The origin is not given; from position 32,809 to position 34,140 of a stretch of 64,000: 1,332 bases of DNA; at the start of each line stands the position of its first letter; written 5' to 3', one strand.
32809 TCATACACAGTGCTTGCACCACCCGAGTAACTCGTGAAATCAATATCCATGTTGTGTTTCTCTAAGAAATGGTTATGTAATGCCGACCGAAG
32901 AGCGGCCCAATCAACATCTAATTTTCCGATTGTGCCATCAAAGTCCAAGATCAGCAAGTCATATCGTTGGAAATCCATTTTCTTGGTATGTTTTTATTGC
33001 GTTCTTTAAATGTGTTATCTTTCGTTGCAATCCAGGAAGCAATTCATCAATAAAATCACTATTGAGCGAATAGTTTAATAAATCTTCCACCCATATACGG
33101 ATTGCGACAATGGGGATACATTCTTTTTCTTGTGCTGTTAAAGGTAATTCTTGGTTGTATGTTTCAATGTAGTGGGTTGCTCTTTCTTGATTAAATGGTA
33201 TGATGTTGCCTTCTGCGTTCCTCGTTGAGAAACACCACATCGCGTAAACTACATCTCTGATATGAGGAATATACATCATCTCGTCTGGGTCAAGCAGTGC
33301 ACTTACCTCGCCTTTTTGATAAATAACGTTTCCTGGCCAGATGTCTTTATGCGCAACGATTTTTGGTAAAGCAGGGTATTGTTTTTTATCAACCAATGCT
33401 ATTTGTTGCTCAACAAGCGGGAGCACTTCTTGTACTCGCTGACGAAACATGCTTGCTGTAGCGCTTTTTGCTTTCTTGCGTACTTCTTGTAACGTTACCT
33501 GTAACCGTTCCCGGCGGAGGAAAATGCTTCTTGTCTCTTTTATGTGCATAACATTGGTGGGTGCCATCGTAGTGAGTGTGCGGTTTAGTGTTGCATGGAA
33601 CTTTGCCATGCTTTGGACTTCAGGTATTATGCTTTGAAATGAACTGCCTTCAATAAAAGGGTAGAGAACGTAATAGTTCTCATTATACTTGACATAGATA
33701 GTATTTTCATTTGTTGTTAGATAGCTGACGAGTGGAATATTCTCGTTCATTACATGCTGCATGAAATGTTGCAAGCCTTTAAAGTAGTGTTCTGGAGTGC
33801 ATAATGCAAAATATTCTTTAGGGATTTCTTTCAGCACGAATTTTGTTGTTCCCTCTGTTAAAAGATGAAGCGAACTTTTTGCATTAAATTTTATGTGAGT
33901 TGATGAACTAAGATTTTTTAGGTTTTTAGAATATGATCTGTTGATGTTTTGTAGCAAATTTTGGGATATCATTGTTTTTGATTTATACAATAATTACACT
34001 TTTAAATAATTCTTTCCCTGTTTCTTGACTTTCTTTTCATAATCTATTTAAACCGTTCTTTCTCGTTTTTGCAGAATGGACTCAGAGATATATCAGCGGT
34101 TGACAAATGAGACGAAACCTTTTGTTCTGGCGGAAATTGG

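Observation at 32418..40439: Nonulosonic-acid module combining NeuB/NeuA with two APH-fold kinases and a HAD phosphatase, plus an aminotransferase-dehydratase fusion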

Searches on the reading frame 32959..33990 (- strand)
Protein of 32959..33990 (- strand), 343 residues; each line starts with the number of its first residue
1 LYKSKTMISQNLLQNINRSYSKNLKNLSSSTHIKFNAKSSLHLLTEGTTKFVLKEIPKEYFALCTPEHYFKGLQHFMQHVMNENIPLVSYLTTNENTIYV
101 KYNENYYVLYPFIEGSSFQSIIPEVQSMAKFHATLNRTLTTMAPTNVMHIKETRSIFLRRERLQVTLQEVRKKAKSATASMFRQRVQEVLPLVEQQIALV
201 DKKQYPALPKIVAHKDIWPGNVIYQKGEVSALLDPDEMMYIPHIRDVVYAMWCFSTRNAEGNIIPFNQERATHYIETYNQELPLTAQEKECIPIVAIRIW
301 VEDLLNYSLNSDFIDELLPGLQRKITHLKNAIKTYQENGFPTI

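Call 3: search_protein_families(library=pfam, proteins=[window:32959-33990:-], max_evalue=0.01)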
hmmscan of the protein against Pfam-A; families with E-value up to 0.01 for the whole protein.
window:32959-33990:- (343 aa): 3 families
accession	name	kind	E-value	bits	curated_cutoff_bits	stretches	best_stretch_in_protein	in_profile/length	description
PF01636.29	APH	-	1.2e-11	45.3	23.2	1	44-255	17-214/239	Phosphotransferase enzyme family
PF07914.17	DUF1679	-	0.00037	19.9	24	1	112-248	165-311/414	Uncharacterized oxidoreductase dhs-27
PF03881.20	Fructosamin_kin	-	0.0012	18.5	22.4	1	151-236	141-214/288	Fructosamine kinase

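Call 4: search_protein_families(library=ncbifam, proteins=[window:32959-33990:-], max_evalue=0.01)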
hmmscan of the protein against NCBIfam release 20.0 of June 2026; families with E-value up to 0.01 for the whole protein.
window:32959-33990:- (343 aa): 6 families
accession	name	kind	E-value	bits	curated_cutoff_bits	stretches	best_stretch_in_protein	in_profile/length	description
NF003558.0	PRK05231.1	equivalog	2e-17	63.1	271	1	74-306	65-284/322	homoserine kinase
TIGR02906.1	spore_CotS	subfamily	1.8e-14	53.4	172.7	1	76-294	40-266/314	CotS family spore coat protein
TIGR00938.1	thrB_alt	equivalog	9.1e-10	38.3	255.9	1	136-307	116-284/307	homoserine kinase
NF000052.4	APH_9_Ia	exception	1.3e-07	31.3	680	1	90-250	80-246/330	aminoglycoside O-phosphotransferase APH(9)-Ia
NF008738.0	PRK11768.1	equivalog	9.5e-07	28.5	194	1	75-247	73-232/327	serine/threonine protein kinase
NF053880.1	SprCtKinCotIBac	equivalog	1e-06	28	550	1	89-294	72-284/328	spore coat kinase CotI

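Call 12: search_solved_structures(query=window:32959-33990:-, max_evalue=1)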
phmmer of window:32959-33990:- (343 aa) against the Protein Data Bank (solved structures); distinct sequences matched with E-value up to 1: 7.
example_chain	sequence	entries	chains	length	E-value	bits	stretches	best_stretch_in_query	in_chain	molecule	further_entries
3i0o_A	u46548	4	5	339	0.0021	20.6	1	162-249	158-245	Spectinomycin phosphotransferase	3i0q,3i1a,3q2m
2au3_A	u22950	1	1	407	0.11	14.9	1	54-114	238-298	DNA primase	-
2j68_A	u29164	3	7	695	0.12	14.8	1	90-204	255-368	BACTERIAL DYNAMIN-LIKE PROTEIN | DYNAMIN FAMILY PROTEIN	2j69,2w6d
9fpz_2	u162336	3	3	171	0.39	13.1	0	8-63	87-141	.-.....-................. 10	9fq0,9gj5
6oid_A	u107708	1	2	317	0.51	12.7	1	210-254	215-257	Protein-ribulosamine 3-kinase, chloroplastic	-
6j5t_H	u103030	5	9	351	0.53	12.7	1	198-261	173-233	Protein kinase superfamily protein | RKS1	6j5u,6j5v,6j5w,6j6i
2ppq_A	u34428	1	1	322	0.82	12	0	207-296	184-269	Homoserine kinase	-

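Call 16: find_homologous_proteins(query=window:32959-33990:-, max_evalue=0.001)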
Query window:32959-33990:- (343 aa): 3 proteins with E <= 0.001 among 953 candidates.
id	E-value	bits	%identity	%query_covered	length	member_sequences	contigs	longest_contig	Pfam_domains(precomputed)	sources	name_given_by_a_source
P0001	3.7e-221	751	99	98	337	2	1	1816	PF01636.30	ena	-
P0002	8.3e-78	280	42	97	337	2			PF01636.30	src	-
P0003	3.5e-49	186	34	97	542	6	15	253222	PF13419.13,PF01636.30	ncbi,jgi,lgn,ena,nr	ncbi:phosphotransferase [archaeon]|jgi:Ser/Thr protein kinase RdoA (MazF antagonist)/beta-phosphoglu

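Call 17: find_encoding_contigs(protein=P0003, flank=10000, max_places=8)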
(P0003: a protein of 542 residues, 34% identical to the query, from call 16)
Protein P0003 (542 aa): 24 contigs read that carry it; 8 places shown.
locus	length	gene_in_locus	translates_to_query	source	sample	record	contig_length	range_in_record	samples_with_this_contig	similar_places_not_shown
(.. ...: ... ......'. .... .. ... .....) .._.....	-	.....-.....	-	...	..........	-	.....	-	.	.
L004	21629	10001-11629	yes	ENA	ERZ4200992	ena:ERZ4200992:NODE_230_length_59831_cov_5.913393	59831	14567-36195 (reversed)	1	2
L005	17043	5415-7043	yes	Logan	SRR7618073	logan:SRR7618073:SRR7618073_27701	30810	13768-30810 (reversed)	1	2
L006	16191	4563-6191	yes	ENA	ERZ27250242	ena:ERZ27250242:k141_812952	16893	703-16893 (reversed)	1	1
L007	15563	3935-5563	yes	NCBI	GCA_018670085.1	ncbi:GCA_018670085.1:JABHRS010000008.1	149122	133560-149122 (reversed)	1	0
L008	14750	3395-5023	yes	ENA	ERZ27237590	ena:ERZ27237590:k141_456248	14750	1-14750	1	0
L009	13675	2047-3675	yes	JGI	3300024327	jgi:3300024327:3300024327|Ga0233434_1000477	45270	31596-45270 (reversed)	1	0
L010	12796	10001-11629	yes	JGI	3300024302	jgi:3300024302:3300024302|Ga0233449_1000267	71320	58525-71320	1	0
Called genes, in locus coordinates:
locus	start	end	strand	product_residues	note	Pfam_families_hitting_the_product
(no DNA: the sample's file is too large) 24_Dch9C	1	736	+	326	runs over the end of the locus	PF01408:GFO_IDH_MocA, PF02629:CoA_binding, PF22725:GFO_IDH_MocA_C3, PF02894:GFO_IDH_MocA_C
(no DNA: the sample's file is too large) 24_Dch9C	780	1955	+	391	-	PF00155:Aminotran_1_2, PF01041:DegT_DnrJ_EryC1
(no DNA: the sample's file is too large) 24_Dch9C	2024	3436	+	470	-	PF00106:adh_short (weak), PF01073:3Beta_HSD, PF01370:Epimerase, PF02719:Polysacc_synt_2, PF04321:RmlD_sub_bind, PF05368:NmrA (weak), PF13460:NAD_binding_10, PF16363:GDP_Man_Dehyd, +3 more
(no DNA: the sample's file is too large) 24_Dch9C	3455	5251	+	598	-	PF13231:PMT_2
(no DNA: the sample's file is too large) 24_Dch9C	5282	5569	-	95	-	-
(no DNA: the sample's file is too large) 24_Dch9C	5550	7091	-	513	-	PF00501:AMP-binding, PF13193:AMP-binding_C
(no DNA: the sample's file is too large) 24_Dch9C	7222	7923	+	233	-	PF02348:CTP_transf_3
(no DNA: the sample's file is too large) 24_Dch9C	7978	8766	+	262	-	PF02230:Abhydrolase_2 (faint), PF12146:Hydrolase_4, PF00561:Abhydrolase_1 (faint), PF02129:Peptidase_S15 (faint), PF12697:Abhydrolase_6, PF20408:Abhydrolase_11 (weak), PF00326:Peptidase_S9, PF20434:BD-FAE (weak), +1 more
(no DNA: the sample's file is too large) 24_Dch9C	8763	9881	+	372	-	PF03102:NeuB, PF08666:SAF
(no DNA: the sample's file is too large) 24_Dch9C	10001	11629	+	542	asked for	PF01636:APH, PF13419:HAD_2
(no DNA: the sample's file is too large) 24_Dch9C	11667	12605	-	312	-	-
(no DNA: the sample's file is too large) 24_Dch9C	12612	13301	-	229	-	PF17836:PglD_N, PF00132:Hexapep (faint)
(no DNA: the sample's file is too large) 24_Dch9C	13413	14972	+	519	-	PF01554:MatE, PF01943:Polysacc_synt, PF13440:Polysacc_synt_3, PF01554:MatE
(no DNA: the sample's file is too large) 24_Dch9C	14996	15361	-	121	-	PF01648:ACPS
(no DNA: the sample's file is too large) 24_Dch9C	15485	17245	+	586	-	PF13302:Acetyltransf_3, PF13420:Acetyltransf_4, PF01408:GFO_IDH_MocA, PF22725:GFO_IDH_MocA_C3, PF02894:GFO_IDH_MocA_C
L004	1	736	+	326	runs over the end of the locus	PF01408:GFO_IDH_MocA, PF02629:CoA_binding, PF22725:GFO_IDH_MocA_C3, PF02894:GFO_IDH_MocA_C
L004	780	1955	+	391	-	PF00155:Aminotran_1_2, PF01041:DegT_DnrJ_EryC1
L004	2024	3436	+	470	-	PF00106:adh_short (weak), PF01073:3Beta_HSD, PF01370:Epimerase, PF02719:Polysacc_synt_2, PF04321:RmlD_sub_bind, PF05368:NmrA (weak), PF13460:NAD_binding_10, PF16363:GDP_Man_Dehyd, +3 more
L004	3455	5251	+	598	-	PF13231:PMT_2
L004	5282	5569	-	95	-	-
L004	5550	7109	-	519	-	PF00501:AMP-binding, PF13193:AMP-binding_C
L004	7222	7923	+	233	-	PF02348:CTP_transf_3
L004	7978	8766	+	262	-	PF02230:Abhydrolase_2 (faint), PF12146:Hydrolase_4, PF00561:Abhydrolase_1 (faint), PF02129:Peptidase_S15 (faint), PF12697:Abhydrolase_6, PF20408:Abhydrolase_11 (weak), PF00326:Peptidase_S9, PF20434:BD-FAE (weak), +1 more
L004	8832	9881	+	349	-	PF03102:NeuB, PF08666:SAF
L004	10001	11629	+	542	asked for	PF01636:APH, PF13419:HAD_2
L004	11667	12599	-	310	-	-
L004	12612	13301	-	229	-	PF17836:PglD_N, PF00132:Hexapep (faint)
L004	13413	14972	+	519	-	PF01554:MatE, PF01943:Polysacc_synt, PF13440:Polysacc_synt_3, PF01554:MatE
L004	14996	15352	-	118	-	PF01648:ACPS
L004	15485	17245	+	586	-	PF13302:Acetyltransf_3, PF13420:Acetyltransf_4, PF01408:GFO_IDH_MocA, PF22725:GFO_IDH_MocA_C3, PF02894:GFO_IDH_MocA_C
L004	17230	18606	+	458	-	PF00155:Aminotran_1_2 (faint), PF01041:DegT_DnrJ_EryC1, PF00266:Aminotran_5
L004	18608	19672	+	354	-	PF02350:Epimerase_2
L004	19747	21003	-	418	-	-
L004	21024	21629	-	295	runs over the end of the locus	PF00977:His_biosynth, PF01207:Dus (faint), PF02581:TMP-TENI (faint)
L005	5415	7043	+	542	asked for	PF01636:APH, PF13419:HAD_2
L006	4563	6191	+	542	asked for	PF01636:APH, PF13419:HAD_2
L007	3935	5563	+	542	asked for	PF01636:APH, PF13419:HAD_2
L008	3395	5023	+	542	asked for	PF01636:APH, PF13419:HAD_2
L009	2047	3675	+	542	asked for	PF01636:APH, PF13419:HAD_2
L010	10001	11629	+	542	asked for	PF01636:APH, PF13419:HAD_2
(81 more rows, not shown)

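Call 18: find_encoding_contigs(protein=P0002, flank=10000, max_places=6)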
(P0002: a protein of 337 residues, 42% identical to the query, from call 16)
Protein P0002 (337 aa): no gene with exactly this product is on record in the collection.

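Call 42: search_solved_structures(query=A2, max_evalue=1)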
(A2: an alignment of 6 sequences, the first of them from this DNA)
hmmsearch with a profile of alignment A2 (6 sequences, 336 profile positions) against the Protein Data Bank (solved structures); distinct sequences matched with E-value up to 1: 34.
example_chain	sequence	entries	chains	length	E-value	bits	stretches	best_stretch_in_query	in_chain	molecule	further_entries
3i0o_A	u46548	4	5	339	2e-06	30.5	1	154-245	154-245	Spectinomycin phosphotransferase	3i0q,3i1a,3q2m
2ppq_A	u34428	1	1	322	0.0096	18.4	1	189-290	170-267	Homoserine kinase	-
4ocj_A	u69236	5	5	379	0.098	15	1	41-289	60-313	N-acetylhexosamine 1-phosphate kinase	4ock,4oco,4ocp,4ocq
3dx5_A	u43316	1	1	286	0.2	14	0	63-125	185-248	uncharacterized protein AsbF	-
3lc6_A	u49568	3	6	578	0.21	14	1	162-240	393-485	Isocitrate dehydrogenase kinase/phosphatase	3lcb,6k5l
3eps_A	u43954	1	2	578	0.21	14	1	162-240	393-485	Isocitrate dehydrogenase kinase/phosphatase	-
5x3s_B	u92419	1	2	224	0.27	13.6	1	11-77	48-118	Serine/threonine-protein kinase PLK1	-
9im7_A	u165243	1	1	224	0.27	13.6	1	11-77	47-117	Serine/threonine-protein kinase PLK1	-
5dms_A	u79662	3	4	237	0.3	13.4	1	11-77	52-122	Serine/threonine-protein kinase PLK1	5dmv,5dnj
3c5l_A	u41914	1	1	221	0.36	13.2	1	11-75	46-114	Serine/threonine-protein kinase PLK1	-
4lkl_A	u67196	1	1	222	0.36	13.2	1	11-75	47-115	Serine/threonine-protein kinase PLK1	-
4o9w_A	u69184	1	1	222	0.36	13.2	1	11-75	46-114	Serine/threonine-protein kinase PLK1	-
3hih_A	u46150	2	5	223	0.37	13.1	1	11-75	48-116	Serine/threonine-protein kinase PLK1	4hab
4hy2_A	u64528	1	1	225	0.37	13.1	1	11-75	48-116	Serine/threonine-protein kinase PLK1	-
8wfp_A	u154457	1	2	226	0.38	13.1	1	11-75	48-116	Serine/threonine-protein kinase PLK1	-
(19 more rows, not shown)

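Call 69: search_protein_representatives(alignment_id=A5)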
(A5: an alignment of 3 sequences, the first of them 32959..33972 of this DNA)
Query: 3 sequences, 339 profile positions. Proteins with E-value up to 0.001 (for the whole library): 1082; up to 1e-10: 92; up to 1e-30: 10. The best 150 are listed.
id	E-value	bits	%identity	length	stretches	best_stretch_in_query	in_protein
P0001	5.6e-175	597.7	-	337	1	1-339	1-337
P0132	1.3e-118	412.4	-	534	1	2-332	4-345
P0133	7.7e-117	406.6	-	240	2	101-270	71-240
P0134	1.2e-116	405.9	-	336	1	1-336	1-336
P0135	7.3e-95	334.3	-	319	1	27-333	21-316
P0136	1.2e-91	323.7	-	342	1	3-339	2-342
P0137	7.6e-88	311.3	-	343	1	5-331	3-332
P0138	4.2e-71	256.2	-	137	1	179-314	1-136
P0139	2.2e-67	244.0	-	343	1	3-307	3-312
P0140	5.8e-62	226.2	-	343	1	28-304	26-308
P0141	4.6e-21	91.7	-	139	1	7-136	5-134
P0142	2.1e-19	86.3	-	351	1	70-327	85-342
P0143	3.9e-19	85.4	-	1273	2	30-302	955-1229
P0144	2.6e-18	82.7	-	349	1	59-292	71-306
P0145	4.7e-18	81.8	-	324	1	5-293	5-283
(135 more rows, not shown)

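Call 72: search_protein_families(library=ncbifam, alignment_id=A6, max_evalue=0.00001)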
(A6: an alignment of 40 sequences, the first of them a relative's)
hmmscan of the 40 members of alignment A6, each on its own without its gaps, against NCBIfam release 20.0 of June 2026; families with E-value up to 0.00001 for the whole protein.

A. member 1, P0142 (351 aa): 4 families
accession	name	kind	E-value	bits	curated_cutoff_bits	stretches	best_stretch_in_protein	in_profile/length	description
TIGR02906.1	spore_CotS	subfamily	2.6e-13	49.6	172.7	1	47-303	3-264/314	CotS family spore coat protein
NF003558.0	PRK05231.1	equivalog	2.7e-09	36.4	271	1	37-319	20-282/322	homoserine kinase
TIGR00938.1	thrB_alt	equivalog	7.2e-09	35.4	255.9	1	52-324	33-286/307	homoserine kinase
NF008738.0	PRK11768.1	equivalog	1.8e-08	34.1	194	1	83-253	71-232/327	serine/threonine protein kinase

B. families by the number of members that match (of 40 scanned): 15 families
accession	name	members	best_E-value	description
NF003558.0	PRK05231.1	40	7.7e-40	homoserine kinase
TIGR00938.1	thrB_alt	37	2.8e-30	homoserine kinase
TIGR02906.1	spore_CotS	36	4.3e-25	CotS family spore coat protein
NF008738.0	PRK11768.1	25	3.1e-15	serine/threonine protein kinase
NF053880.1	SprCtKinCotIBac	16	4.6e-12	spore coat kinase CotI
TIGR02904.1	spore_ysxE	6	7.4e-09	spore coat protein YsxE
NF004799.0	PRK06148.1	5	3.3e-11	hypothetical protein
NF033068.1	APH_3p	3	4.5e-13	APH(3') family aminoglycoside O-phosphotransferase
NF002475.0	PRK01723.1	3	1.4e-06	3-deoxy-D-manno-octulosonic acid kinase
NF004800.0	PRK06149.1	2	4.3e-08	aminotransferase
TIGR03724.2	arch_bud32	2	5.5e-08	KEOPS complex kinase/ATPase Bud32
NF032897.1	APH_3p_V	1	3.8e-07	APH(3')-V family aminoglycoside O-phosphotransferase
NF000132.2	APH_2pp_Ig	1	1e-06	aminoglycoside O-phosphotransferase APH(2'')-Ig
NF000052.4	APH_9_Ia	1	4.2e-06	aminoglycoside O-phosphotransferase APH(9)-Ia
NF033059.2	APH_3p_I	1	6.4e-06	APH(3')-I family aminoglycoside O-phosphotransferase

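Call 73: predict_structure(alignment_id=A5)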
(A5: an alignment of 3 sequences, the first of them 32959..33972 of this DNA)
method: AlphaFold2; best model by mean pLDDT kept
length: 337 residues; sequences in the alignment: 3
mean_pLDDT: 57.8   pTM: 0.62
mean pLDDT of the five models: 57.8, 55.6, 52.0, 51.4, 50.9
residues with pLDDT >= 90: 18; 70-90: 115; 50-70: 49; < 50: 155
segments of 3 or more residues with pLDDT < 50: 1-7, 9-40, 42-59, 77-110, 136-155, 200-236, 334-337
pLDDT, mean of each block of 10 residues (from residue 1): 43 46 37 37 43 37 52 48 32 31 36 72 74 51 31 57 90 90 92 61 33 34 36 47 75 74 87 83 74 77 74 78 83 50
secondary structure, 60 per line:
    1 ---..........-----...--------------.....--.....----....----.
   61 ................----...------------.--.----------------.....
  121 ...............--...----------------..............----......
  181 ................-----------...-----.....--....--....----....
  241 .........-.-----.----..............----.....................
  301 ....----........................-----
elements in order: H4-13 E19-21 E36-40 E43-47 H52-55 H60-76 E81-83 H116-135 H157-170 H175-196 E216-220 E223-226 H229-232 H237-249 H262-275 H280-304 H309-332

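Call 76: fold_search(model_id=the predicted structure, library=pdb)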
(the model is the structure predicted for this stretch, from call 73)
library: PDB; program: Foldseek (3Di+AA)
matches with E <= 10: 274; with E <= 0.001: 0
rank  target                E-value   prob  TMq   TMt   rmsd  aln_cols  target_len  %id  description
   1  2ppq                  2.2e-03  1.00  0.43  0.46  11.3       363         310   15  Crystal structure of the homoserine kinase from Agrobacterium tumefaciens (released 2007-06-05)
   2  4ocj                  2.8e-03  1.00  0.46  0.45  11.1       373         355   12  N-acetylhexosamine 1-phosphate kinase in complex with GlcNAc (released 2014-05-14)
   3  2q83_B                3.4e-03  1.00  0.44  0.44   9.8       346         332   12  Crystal structure of ytaA (2635576) from Bacillus subtilis at 2.50 A resolution (released 2007-06-26)
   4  2q83_A                9.3e-03  1.00  0.44  0.45  10.5       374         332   12  Crystal structure of ytaA (2635576) from Bacillus subtilis at 2.50 A resolution (released 2007-06-26)
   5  3mes_A                9.3e-03  0.98  0.42  0.40  11.4       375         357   14  Crystal structure of choline kinase from Cryptosporidium parvum Iowa II, cgd3_2030 (released 2010-04-07)
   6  6ef6                  1.2e-02  0.98  0.40  0.41  10.8       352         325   10  Structure of the microcompartment-associated aminopropanol kinase (released 2018-10-17)
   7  3lq3                  3.6e-02  0.75  0.25  0.25  10.2       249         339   16  Crystal structure of human choline kinase beta in complex with phosphorylated hemicholinium-3 and adenosine nucleotide (released 2010-05-05)
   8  6hwk_A                3.8e-02  0.77  0.29  0.25  14.3       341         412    8  Glucosamine kinase (crystal form B) (released 2019-05-01)
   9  6sum_B                4.0e-02  0.98  0.44  0.44  11.2       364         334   13  Amicoumacin kinase hAmiN in complex with AMP-PNP, MG2+ and Ami (released 2020-07-22)
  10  9cxn_B                4.9e-02  0.66  0.28  0.32  12.3       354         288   11  Crystal structure of Human FN3K bound with AMPPNP and DMF (released 2024-12-18)
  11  6hwk_C                5.7e-02  0.63  0.28  0.25  14.3       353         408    8  Glucosamine kinase (crystal form B) (released 2019-05-01)
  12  6sum_A                6.3e-02  0.96  0.43  0.43  10.4       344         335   12  Amicoumacin kinase hAmiN in complex with AMP-PNP, MG2+ and Ami (released 2020-07-22)
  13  9cxm_B                6.3e-02  0.57  0.28  0.31  12.5       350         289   10  Crystal structure of Human FN3K bound with ATP and DMF (released 2024-12-18)
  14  2pup_A                7.0e-02  0.66  0.34  0.32  12.0       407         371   10  Structures of 5-methylthioribose kinase reveal substrate specificity and unusual mode of nucleotide binding (released 2007-05-22)
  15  6hwl_B                7.7e-02  0.54  0.27  0.24  14.5       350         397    8  Glucosamine kinase in complex with glucosamine, ADP and inorganic phosphate (released 2019-05-01)
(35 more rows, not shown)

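Call 80: find_encoding_contigs(protein=P0140, flank=10000, max_places=2)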
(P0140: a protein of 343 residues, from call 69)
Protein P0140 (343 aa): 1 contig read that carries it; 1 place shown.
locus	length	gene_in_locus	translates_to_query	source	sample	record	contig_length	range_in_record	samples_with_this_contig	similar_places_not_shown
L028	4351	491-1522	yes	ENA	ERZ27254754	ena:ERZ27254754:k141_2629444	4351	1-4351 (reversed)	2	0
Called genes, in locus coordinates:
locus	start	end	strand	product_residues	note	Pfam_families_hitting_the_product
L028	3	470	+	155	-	?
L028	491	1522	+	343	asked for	PF01636:APH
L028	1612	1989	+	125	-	-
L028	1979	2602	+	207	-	PF01909:NTP_transf_2 (weak), PF18765:Polbeta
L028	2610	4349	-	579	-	?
